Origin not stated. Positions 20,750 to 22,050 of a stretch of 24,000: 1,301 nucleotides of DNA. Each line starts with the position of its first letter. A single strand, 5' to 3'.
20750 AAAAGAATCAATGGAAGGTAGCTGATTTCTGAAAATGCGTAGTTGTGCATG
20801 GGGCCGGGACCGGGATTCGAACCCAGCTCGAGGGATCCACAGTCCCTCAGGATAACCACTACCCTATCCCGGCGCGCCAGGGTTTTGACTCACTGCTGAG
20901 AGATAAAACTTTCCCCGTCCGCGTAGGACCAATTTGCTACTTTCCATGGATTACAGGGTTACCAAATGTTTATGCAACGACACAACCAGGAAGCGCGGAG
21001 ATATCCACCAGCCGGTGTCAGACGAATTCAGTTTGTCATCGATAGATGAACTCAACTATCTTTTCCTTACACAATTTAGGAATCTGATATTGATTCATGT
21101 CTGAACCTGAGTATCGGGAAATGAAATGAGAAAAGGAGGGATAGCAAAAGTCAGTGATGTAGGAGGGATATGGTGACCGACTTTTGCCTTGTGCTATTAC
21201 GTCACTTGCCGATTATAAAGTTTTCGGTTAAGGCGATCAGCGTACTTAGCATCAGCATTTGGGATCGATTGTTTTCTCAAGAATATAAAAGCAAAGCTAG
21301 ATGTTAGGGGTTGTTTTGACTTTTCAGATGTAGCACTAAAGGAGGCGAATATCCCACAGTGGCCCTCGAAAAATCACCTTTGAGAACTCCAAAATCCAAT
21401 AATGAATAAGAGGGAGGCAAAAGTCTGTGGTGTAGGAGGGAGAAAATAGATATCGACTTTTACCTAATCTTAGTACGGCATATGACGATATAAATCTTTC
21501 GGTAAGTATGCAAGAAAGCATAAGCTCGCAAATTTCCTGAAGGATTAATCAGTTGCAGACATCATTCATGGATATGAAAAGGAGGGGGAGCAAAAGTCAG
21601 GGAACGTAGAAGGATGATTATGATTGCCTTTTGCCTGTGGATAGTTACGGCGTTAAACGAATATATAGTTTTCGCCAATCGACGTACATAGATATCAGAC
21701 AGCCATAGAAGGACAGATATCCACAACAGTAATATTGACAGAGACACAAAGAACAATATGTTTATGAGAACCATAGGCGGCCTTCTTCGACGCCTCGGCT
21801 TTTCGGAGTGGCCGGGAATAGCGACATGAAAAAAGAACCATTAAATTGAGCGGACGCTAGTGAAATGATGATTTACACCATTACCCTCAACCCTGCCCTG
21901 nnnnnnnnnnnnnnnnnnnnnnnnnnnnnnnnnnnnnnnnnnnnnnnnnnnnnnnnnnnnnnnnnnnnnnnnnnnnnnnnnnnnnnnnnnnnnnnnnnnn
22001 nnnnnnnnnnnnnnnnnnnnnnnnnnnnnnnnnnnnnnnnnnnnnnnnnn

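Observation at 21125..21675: Three tandem, self-promoted hairpin RNA units carrying anti-Shine-Dalgarno (CCUCC) motifs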

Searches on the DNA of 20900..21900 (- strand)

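Call 5: search_rna_families(source=window, start=20900, end=21900, threshold=evalue, max_evalue=10, show_alignments=3)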
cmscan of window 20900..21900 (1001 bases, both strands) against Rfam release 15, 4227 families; matches with E-value up to 10: 1.
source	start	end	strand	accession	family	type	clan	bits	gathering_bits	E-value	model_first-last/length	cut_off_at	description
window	21250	21306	-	RF02281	TtnuCD4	Gene; snRNA; snoRNA; CD-box;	-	15.5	60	6.3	1-60/60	no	Tetrahymena snoRNA TtnuCD4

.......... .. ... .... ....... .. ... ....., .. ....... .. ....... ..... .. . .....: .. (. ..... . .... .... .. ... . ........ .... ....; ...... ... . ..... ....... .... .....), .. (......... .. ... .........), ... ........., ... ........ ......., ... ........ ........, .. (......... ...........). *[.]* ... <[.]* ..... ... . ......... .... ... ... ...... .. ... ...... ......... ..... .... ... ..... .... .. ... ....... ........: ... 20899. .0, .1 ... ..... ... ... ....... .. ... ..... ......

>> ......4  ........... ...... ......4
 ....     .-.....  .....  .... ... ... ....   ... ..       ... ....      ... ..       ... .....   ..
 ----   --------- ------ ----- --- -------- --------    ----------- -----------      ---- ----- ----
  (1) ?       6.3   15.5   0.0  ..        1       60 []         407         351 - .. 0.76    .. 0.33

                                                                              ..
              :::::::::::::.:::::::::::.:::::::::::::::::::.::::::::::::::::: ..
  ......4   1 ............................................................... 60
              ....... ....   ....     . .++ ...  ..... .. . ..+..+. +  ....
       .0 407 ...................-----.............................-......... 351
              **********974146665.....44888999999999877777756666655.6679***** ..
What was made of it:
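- On Any Rfam 15 family: The best hit in 20900-21900 is a Tetrahymena snoRNA at E = 6.3 (call 5).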

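Call 28: build_rna_model(alignment_id=A2, structure=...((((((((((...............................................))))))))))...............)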
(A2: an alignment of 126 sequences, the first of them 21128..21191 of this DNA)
Model R1 built from alignment A2 (126 sequences, 85 columns); structure: as given.
model positions 67; base pairs 10; branch points 0; effective number of sequences 6.39; information 0.838 bits per position. Calibrated on 0.2 Mb of random sequence (short: E-values are rough).
structure used (alignment columns):
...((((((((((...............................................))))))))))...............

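Call 30: search_with_rna_model(model_id=R1, sources=[L001, L002, L003, L004, L005, L006, L007, L008, L009, L010, L011, L012, L013, L014, L015, L016, L017, L018, L019, L020, L021, L022, L023, L024, L025, L026, L027, L028, L029, L030, L031, L032, L033, L034, L035, L036, L037, L038, L039, L040, L041, L042, L043, L044, L045, L046, L047, L048, L049, L050, L051, L052, L053, L054, L055, L056, L057, L058, L059, L060, L061, L062, L063, L064, L065, L066, L067, L068, L069, L070, L071, L072, L073, L074, L075, L076, L077, L078, L079, L080, L081, L082, L083, L084, L085, L086, L087, L088, L089, L090, L091, L092, L093, L094, L095, L096, L097, L098, L099, window], max_evalue=1)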
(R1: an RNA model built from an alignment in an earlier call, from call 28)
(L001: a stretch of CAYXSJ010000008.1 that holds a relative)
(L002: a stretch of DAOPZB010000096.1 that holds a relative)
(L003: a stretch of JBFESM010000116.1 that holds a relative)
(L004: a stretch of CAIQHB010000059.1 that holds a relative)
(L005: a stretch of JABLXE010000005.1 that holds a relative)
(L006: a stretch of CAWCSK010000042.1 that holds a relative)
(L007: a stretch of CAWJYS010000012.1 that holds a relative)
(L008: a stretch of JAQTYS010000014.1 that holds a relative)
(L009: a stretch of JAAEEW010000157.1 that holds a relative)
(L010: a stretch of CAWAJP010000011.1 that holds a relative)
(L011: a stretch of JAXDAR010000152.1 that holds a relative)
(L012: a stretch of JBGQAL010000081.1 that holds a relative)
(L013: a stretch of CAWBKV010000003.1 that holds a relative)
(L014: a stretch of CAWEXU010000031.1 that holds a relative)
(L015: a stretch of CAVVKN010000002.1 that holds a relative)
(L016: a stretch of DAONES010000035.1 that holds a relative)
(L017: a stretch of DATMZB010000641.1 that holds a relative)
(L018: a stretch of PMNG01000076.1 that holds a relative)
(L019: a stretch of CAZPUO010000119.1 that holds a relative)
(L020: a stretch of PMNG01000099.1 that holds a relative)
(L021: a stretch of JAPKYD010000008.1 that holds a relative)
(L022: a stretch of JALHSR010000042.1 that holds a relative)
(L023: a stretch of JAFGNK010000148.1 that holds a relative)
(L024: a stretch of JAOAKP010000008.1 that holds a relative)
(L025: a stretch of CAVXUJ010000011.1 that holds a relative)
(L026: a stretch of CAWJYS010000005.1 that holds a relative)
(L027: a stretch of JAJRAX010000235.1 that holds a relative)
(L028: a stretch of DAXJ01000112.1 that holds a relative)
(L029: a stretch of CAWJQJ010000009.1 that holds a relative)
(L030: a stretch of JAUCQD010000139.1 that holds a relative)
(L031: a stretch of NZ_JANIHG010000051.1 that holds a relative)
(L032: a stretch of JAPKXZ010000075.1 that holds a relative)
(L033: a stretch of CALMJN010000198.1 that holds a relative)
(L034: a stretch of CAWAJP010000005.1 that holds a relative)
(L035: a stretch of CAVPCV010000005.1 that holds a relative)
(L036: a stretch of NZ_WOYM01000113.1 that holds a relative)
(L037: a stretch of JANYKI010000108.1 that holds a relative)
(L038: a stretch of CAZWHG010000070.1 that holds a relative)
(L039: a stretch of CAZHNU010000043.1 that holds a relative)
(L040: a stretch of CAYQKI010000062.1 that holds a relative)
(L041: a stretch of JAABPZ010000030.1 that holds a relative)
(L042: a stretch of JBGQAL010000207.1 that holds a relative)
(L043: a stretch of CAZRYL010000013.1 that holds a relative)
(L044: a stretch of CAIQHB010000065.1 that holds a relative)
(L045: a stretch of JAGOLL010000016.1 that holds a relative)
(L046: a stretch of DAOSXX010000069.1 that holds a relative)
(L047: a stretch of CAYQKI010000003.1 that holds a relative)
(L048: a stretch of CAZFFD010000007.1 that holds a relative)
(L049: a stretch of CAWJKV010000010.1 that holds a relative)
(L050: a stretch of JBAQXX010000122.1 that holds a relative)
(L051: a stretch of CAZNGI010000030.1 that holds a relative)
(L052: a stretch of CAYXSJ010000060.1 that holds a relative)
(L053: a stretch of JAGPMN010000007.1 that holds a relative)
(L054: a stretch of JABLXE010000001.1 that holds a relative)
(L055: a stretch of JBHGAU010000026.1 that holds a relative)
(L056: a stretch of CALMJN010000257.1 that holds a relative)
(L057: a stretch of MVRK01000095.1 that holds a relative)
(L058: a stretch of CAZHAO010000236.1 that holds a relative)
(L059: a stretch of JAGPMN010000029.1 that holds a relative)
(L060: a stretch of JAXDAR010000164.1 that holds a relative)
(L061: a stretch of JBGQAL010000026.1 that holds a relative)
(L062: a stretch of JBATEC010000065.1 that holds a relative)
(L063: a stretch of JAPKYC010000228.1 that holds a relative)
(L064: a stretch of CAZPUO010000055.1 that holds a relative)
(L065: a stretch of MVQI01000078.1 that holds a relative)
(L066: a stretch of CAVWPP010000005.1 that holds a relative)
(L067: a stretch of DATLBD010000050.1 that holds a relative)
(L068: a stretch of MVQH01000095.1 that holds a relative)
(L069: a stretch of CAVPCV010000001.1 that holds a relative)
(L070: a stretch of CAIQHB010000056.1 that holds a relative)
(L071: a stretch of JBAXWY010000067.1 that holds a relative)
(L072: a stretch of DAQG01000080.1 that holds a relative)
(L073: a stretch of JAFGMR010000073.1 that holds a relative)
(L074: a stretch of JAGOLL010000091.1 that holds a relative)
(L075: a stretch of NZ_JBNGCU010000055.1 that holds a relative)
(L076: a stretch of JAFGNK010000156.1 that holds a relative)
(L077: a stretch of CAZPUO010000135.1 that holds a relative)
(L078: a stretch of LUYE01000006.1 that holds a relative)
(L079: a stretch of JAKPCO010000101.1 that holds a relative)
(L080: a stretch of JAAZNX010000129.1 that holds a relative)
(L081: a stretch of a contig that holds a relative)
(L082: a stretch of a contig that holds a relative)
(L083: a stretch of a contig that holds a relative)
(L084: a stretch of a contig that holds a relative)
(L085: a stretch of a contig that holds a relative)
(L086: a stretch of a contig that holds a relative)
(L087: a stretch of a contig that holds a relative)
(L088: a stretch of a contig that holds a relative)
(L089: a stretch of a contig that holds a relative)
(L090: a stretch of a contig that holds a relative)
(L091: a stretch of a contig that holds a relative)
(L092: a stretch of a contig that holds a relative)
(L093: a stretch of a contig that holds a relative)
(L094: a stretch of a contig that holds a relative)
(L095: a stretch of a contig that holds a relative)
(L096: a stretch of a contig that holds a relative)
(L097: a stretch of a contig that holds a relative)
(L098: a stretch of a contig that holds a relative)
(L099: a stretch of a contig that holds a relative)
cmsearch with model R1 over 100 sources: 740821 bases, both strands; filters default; matches with E-value up to 1: 255.
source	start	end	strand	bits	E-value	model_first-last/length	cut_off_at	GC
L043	1381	1447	-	80.5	2e-16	1-67/67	no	0.45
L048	6070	6137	-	79.9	2.9e-16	1-67/67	no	0.47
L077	2922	2989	+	78.5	6e-16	1-67/67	no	0.43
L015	1165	1229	+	78.4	6.5e-16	1-67/67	no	0.42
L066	7554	7623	+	78.2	7.2e-16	1-67/67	no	0.41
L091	5624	5690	+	77.4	1.1e-15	1-67/67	no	0.46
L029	2339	2407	+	77.2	1.2e-15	1-67/67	no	0.48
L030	4134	4201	+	77.2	1.2e-15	1-67/67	no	0.43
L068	7880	7947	-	77.2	1.2e-15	1-67/67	no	0.43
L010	1877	1945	+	76.9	1.5e-15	1-67/67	no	0.48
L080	2382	2449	-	76.2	2.2e-15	1-67/67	no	0.44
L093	1534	1603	+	75.9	2.5e-15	1-67/67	no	0.46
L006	228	296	-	75.2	3.8e-15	1-67/67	no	0.45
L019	3331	3397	+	75.1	4e-15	1-67/67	no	0.4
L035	5636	5701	-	75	4.3e-15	1-67/67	no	0.42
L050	2956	3025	-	74.2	6.7e-15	1-67/67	no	0.47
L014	5861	5925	+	74.1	7.2e-15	1-67/67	no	0.4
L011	4219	4283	+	73.7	8.9e-15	1-67/67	no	0.4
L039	2843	2908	-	73.3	1.1e-14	1-67/67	no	0.45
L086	2379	2447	+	73.2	1.1e-14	1-67/67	no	0.46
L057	3304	3370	-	73.1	1.2e-14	1-67/67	no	0.45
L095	3778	3841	+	73.1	1.2e-14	1-67/67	no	0.44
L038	924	992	+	73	1.3e-14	1-67/67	no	0.41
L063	1077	1145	+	72.9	1.4e-14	1-67/67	no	0.43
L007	1286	1351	+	72.8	1.4e-14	1-67/67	no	0.44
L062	6414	6483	-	72.5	1.6e-14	1-67/67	no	0.47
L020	6232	6298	-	72.5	1.7e-14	1-67/67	no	0.43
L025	5716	5784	-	72.4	1.8e-14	1-67/67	no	0.41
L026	1328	1392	+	72.3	1.8e-14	1-67/67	no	0.38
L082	4906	4974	-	72.2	2e-14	1-67/67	no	0.41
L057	3099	3163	-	72.1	2.1e-14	1-67/67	no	0.42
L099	2304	2369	+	72.1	2.2e-14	1-67/67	no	0.42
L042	3459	3526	+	71.9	2.4e-14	1-67/67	no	0.43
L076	347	415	+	71.3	3.3e-14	1-67/67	no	0.43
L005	4174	4238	-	70.9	4.1e-14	1-67/67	no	0.43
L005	4451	4519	-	70.9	4.1e-14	1-67/67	no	0.46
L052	7147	7210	-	70.9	4.1e-14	1-67/67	no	0.44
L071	3761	3829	-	70.9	4.1e-14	1-67/67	no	0.42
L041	7281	7349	+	70.7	4.5e-14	1-67/67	no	0.42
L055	7380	7446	-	70.7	4.6e-14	1-67/67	no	0.43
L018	5044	5115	+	70.7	4.7e-14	1-67/67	no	0.46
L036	117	181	-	70.4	5.3e-14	1-67/67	no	0.45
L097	7066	7135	+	70.3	5.6e-14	1-67/67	no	0.43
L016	416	483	+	70.2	6.1e-14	1-67/67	no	0.41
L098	2694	2761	-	69.7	8.1e-14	1-67/67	no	0.46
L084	3860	3928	+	69.6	8.5e-14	1-67/67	no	0.43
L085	6072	6140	+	69.5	8.8e-14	1-67/67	no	0.46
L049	1177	1240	+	69.4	9.3e-14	1-67/67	no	0.44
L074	3685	3753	-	69.3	9.7e-14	1-67/67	no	0.52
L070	4012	4075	+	69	1.1e-13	1-67/67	no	0.45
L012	4915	4981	-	68.9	1.3e-13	1-67/67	no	0.42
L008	5053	5121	+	68.8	1.3e-13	1-67/67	no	0.43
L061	4411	4475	-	68.7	1.4e-13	1-67/67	no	0.46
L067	3702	3766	-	68.7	1.4e-13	1-67/67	no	0.38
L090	7046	7114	-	68.6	1.4e-13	1-67/67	no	0.46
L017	4723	4787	+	68.5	1.6e-13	1-67/67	no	0.45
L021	5424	5490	+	68.4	1.6e-13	1-67/67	no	0.49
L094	4057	4121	+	68.1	2e-13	1-67/67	no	0.4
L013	5536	5600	+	68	2e-13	1-67/67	no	0.38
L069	1713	1776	+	68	2.1e-13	1-67/67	no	0.47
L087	2273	2336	+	68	2.1e-13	1-67/67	no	0.44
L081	4784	4849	+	67.8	2.3e-13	1-67/67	no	0.52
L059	4373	4441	+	67.8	2.3e-13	1-67/67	no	0.43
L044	7227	7291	-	67.4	2.8e-13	1-67/67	no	0.4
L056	4299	4364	+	67.3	3e-13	1-67/67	no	0.45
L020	6407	6474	-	67.2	3.1e-13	1-67/67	no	0.49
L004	5987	6054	-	67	3.4e-13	1-67/67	no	0.43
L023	4232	4296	-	66.7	4.2e-13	1-67/67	no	0.4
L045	5422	5491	+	66.5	4.7e-13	1-67/67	no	0.46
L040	4542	4611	-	66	6e-13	1-67/67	no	0.46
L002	5195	5264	+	65.3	9e-13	1-67/67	no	0.46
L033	837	903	+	64.9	1.1e-12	1-67/67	no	0.46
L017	3801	3867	+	64.3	1.6e-12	1-67/67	no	0.42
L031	588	656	+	63.8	2.1e-12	1-67/67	no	0.43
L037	801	870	+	63.8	2.1e-12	1-67/67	no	0.41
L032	511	576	-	63.7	2.1e-12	1-67/67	no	0.48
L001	5163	5228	-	63.6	2.3e-12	1-67/67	no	0.47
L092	528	593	-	63.3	2.7e-12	1-67/67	no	0.48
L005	4338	4403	-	63.1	3e-12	1-67/67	no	0.45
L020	5981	6044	-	63.1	3.1e-12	1-67/67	no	0.47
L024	4257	4325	-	62.6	4.1e-12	1-67/67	no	0.45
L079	760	828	+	62.6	4.1e-12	1-67/67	no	0.46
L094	3925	3990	+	61.9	5.8e-12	1-67/67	no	0.44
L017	3938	4004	+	61.7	6.7e-12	1-67/67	no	0.4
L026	1164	1229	+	61.4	7.7e-12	1-67/67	no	0.42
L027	4793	4858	-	61.3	8.4e-12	1-67/67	no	0.45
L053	6068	6135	+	61.2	8.4e-12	1-67/67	no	0.51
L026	1053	1118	+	60.9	1e-11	1-67/67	no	0.52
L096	3817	3881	-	60.5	1.3e-11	1-67/67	no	0.49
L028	2549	2613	-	60.4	1.3e-11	1-67/67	no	0.52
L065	138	207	-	60.3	1.4e-11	1-67/67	no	0.5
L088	467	532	+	60.2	1.5e-11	1-67/67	no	0.45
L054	7637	7705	+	60.1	1.6e-11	1-67/67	no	0.43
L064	7844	7908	+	60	1.6e-11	1-67/67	no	0.51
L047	7402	7471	+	59.9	1.7e-11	1-67/67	no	0.53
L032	265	329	-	59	2.8e-11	1-67/67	no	0.38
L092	283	347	-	59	2.8e-11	1-67/67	no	0.38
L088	642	705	+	58.4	4e-11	1-67/67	no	0.38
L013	5407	5472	+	58.4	4.1e-11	1-67/67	no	0.41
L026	772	837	+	58.3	4.3e-11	1-67/67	no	0.47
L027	4561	4624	-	57.9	5.3e-11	1-67/67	no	0.38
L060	2661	2720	-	57.6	6.2e-11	1-67/67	no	0.45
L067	3997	4062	-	57.2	7.7e-11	1-67/67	no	0.48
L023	4527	4592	-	56.9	9.5e-11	1-67/67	no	0.53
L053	2986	3053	-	56.7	1e-10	1-67/67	no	0.44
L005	4593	4659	-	56.3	1.3e-10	1-67/67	no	0.46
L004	1073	1149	-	56.3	1.3e-10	1-67/67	no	0.43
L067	4158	4222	-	56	1.5e-10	1-67/67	no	0.4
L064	7722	7786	+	55.7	1.8e-10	1-67/67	no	0.4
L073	5746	5817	+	55.1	2.5e-10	1-67/67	no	0.4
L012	5086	5152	-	54.2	4.2e-10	1-67/67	no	0.43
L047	4073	4140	-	54.1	4.5e-10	1-67/67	no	0.47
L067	3870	3936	-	54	4.6e-10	1-67/67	no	0.42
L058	2912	2982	+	53.1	7.6e-10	1-67/67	no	0.42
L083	5797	5866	-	52.6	9.7e-10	1-67/67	no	0.47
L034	7422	7498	-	52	1.4e-09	1-67/67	no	0.49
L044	7409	7473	-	51.8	1.5e-09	1-67/67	no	0.46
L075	3350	3419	-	51.7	1.6e-09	1-67/67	no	0.46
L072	808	877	-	51.6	1.8e-09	1-67/67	no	0.44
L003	2486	2555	+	51.4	2e-09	1-67/67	no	0.44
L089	1449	1508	-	51.3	2.1e-09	1-67/67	no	0.43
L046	3871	3939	+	51.2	2.2e-09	1-67/67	no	0.43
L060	2809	2873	-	51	2.4e-09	1-67/67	no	0.55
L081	4907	4972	+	50.7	2.9e-09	1-67/67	no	0.42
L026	936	1002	+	49.8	4.6e-09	1-67/67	no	0.49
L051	141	210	+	49.6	5.1e-09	1-67/67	no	0.47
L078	4247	4318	+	48.7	8.6e-09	1-67/67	no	0.47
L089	1584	1648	-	47.7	1.5e-08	1-67/67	no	0.57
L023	4400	4465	-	47.6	1.6e-08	1-67/67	no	0.45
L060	2944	3007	-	47.1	2.1e-08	1-67/67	no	0.44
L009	1883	1961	+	47.1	2.1e-08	1-67/67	no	0.48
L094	3692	3757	+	46.5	2.9e-08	1-67/67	no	0.41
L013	5286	5351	+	45.8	4.3e-08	1-67/67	no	0.42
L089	1719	1781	-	43.8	1.3e-07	1-67/67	no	0.43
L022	3508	3586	-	43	2e-07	1-67/67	no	0.41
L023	4685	4750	-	41.8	3.9e-07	1-67/67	no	0.42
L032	384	449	-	41.1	5.8e-07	1-67/67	no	0.44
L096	3700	3768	-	39.2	1.6e-06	1-67/67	no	0.45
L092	402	466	-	38.9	2e-06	1-67/67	no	0.42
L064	7947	8000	+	36.9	5.9e-06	1-55/67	3'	0.44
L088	338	401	+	31.3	0.00013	1-67/67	no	0.5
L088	455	520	-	28.1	0.00075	1-67/67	no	0.52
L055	7392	7458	+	27.2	0.0012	1-67/67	no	0.4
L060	2821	2885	+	25.8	0.0027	1-67/67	no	0.51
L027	4805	4870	+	25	0.0042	1-67/67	no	0.5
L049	1165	1228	-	24.9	0.0043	1-67/67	no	0.42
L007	1274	1339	-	24.9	0.0044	1-67/67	no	0.44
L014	5849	5913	-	24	0.0073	1-67/67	no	0.4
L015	1153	1217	-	23.5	0.0093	1-67/67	no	0.42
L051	129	198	-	23.5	0.0096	1-67/67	no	0.47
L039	2855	2920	+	23.5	0.0096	1-67/67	no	0.47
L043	1393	1459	+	23.3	0.011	1-67/67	no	0.45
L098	2706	2773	+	23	0.013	1-67/67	no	0.43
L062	6426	6495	+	22.9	0.013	1-67/67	no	0.46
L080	2564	2639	+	22.8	0.014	1-67/67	no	0.53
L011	4207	4271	-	22.8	0.014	1-67/67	no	0.42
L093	1522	1591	-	22.7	0.015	1-67/67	no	0.46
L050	2968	3037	+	22.7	0.015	1-67/67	no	0.47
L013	5395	5460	-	22.6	0.015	1-67/67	no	0.45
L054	7625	7693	-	22.6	0.016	1-67/67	no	0.45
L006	240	308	+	22.6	0.016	1-67/67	no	0.46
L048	6082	6149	+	22.2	0.02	1-67/67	no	0.47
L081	4895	4960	-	21.8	0.024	1-67/67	no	0.44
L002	5183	5252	-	21.6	0.027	1-67/67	no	0.44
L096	3832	3879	+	21.6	0.028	4-53/67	no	0.46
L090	7058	7126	+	21.3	0.033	1-67/67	no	0.45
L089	1596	1660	+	21.3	0.033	1-67/67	no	0.54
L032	523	588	+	21.2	0.034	1-67/67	no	0.45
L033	825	891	-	21.1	0.036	1-67/67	no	0.42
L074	3697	3765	+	20.9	0.039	1-67/67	no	0.48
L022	3520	3598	+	20.8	0.043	1-67/67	no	0.38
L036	129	193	+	20.8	0.043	1-67/67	no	0.45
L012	5098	5164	+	20.7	0.044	1-67/67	no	0.46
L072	820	889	+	20.7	0.044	1-67/67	no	0.46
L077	2910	2977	-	20.7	0.045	1-67/67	no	0.41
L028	2839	2903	-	20.6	0.047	1-67/67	no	0.37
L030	3943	4018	-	20.5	0.049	1-67/67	no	0.51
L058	2900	2970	-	20.5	0.051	1-67/67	no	0.44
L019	3319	3385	-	20.4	0.053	1-67/67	no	0.39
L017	3804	3852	-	20.4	0.054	4-52/67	no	0.41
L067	3882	3948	+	20.3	0.054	1-67/67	no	0.42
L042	3447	3514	-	20.3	0.055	1-67/67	no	0.43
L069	1701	1764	-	20.2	0.058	1-67/67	no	0.47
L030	4122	4189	-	20.2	0.058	1-67/67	no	0.46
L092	540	605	+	20.2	0.059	1-67/67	no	0.47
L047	7390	7459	-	20.1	0.061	1-67/67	no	0.5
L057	3319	3368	+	20.1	0.061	4-53/67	no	0.46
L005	4466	4517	+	20.1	0.062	4-53/67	no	0.48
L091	5612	5678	-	19.9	0.07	1-67/67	no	0.42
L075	3362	3431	+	19.9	0.071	1-67/67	no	0.44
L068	7892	7959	+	19.7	0.078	1-67/67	no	0.47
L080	2394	2461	+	19.7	0.078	1-67/67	no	0.47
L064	7846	7893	-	19.5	0.088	4-53/67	no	0.5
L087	2276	2321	-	19.4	0.09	4-52/67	no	0.43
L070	4015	4060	-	19.4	0.09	4-52/67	no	0.46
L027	4573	4636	+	19.3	0.096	1-67/67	no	0.36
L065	150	219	+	19.3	0.097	1-67/67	no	0.5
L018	5032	5103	-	19.1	0.11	1-67/67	no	0.47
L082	4918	4986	+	19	0.12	1-67/67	no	0.43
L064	7951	7996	-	18.9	0.12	5-51/67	no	0.46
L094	3929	3974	-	18.7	0.14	5-51/67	no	0.43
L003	2474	2543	-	18.7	0.14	1-67/67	no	0.46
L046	3859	3927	-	18.6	0.14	1-67/67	no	0.45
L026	1168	1213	-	18.6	0.14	5-51/67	no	0.46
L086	2367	2435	-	18.6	0.14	1-67/67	no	0.42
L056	4302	4349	-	18.5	0.15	4-52/67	no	0.46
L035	5651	5698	+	18.5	0.15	4-52/67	no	0.42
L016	404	471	-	18.3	0.17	1-67/67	no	0.43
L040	4554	4623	+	18.3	0.17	1-67/67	no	0.43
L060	2673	2732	+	18.1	0.19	1-67/67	no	0.48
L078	4235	4306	-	17.9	0.2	1-67/67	no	0.49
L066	7542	7611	-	17.9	0.21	1-67/67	no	0.44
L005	4186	4250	+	17.9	0.21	1-67/67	no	0.4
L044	7239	7296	+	17.8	0.22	1-67/67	no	0.38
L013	5290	5335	-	17.7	0.23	5-51/67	no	0.39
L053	6071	6120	-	17.7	0.24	4-52/67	no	0.5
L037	802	855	-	17.7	0.24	4-54/67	no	0.43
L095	3766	3829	-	17.7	0.24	1-67/67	no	0.44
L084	3863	3913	-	17.6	0.24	4-52/67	no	0.43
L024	4269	4337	+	17.6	0.24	1-67/67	no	0.49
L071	3776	3826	+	17.6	0.25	4-52/67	no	0.43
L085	6075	6125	-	17.6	0.25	4-52/67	no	0.43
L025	5731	5781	+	17.6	0.25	4-52/67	no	0.41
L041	7284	7334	-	17.6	0.25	4-52/67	no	0.43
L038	927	977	-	17.6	0.25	4-52/67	no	0.41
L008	5056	5106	-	17.6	0.25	4-52/67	no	0.43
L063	1080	1130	-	17.6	0.25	4-52/67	no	0.43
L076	350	400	-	17.5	0.25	4-52/67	no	0.45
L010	1865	1933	-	17.5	0.26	1-67/67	no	0.49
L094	3696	3741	-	17.5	0.26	5-51/67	no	0.37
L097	7069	7120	-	17.5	0.26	4-52/67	no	0.42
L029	2342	2392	-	17.5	0.27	4-52/67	no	0.49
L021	5412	5478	-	17.4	0.28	1-67/67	no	0.48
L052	7162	7207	+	17.3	0.29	4-52/67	no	0.43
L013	5524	5588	-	17.3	0.3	1-67/67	no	0.37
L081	4786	4834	-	17.3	0.3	4-53/67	no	0.55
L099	2307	2354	-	17.1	0.32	4-52/67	no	0.44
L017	3942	3988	-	17.1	0.33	5-51/67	no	0.43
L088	630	693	-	17.1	0.33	1-67/67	no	0.33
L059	4376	4426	-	16.9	0.36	4-52/67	no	0.45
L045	5425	5476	-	16.5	0.46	4-52/67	no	0.48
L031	592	640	-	16.4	0.47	5-51/67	no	0.47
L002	6564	6599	-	16.1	0.56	1-67/67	no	0.36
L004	1088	1146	+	16.1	0.58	4-52/67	no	0.42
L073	5750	5801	-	16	0.6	5-51/67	no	0.46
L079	748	816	-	15.8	0.65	1-67/67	no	0.49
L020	5993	6056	+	15.8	0.66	1-67/67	no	0.47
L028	2561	2625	+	15.7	0.72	1-67/67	no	0.48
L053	2998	3065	+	15.5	0.8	1-67/67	no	0.46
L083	5813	5862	+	15.4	0.84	5-51/67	no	0.46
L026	1316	1380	-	15.3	0.86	1-67/67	no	0.38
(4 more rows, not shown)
